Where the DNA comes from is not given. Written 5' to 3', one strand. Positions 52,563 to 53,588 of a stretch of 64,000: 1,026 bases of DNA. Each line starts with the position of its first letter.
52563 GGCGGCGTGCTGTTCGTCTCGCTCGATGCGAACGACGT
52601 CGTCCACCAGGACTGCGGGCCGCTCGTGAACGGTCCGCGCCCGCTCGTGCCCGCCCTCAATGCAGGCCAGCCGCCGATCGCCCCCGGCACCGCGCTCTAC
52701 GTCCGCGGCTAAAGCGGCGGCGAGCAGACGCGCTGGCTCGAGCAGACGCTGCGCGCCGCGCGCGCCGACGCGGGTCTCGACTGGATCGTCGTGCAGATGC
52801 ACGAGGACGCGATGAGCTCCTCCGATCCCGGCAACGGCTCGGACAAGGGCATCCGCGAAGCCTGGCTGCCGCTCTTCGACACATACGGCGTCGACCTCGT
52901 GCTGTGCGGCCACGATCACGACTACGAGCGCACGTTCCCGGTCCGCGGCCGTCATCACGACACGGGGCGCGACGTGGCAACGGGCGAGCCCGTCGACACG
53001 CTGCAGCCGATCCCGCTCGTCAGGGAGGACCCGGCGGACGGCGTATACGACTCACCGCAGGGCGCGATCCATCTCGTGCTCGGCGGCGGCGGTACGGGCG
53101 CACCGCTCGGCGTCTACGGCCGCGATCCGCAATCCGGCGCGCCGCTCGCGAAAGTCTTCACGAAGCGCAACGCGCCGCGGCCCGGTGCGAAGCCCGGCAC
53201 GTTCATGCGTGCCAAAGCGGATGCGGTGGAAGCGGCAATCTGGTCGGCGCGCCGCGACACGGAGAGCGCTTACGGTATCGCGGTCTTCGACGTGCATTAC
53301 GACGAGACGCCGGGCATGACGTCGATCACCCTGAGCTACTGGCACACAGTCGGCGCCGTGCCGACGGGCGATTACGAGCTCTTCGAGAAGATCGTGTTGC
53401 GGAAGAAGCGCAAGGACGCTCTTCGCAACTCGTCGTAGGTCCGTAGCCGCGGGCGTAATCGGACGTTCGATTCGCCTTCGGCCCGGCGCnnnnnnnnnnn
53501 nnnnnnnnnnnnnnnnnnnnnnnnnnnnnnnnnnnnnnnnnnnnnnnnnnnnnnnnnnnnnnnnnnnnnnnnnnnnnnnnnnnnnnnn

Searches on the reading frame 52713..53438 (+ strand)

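Call 43: search_protein_families(library=pfam, proteins=[window:52713-53438:+], max_evalue=0.001)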
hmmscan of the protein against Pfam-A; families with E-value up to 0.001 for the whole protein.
window:52713-53438:+ (241 aa): 1 family
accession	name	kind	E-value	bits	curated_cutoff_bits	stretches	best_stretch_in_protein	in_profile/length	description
PF00149.33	Metallophos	-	0.0007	20.5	21.5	0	8-71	139-191/191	Calcineurin-like phosphoesterase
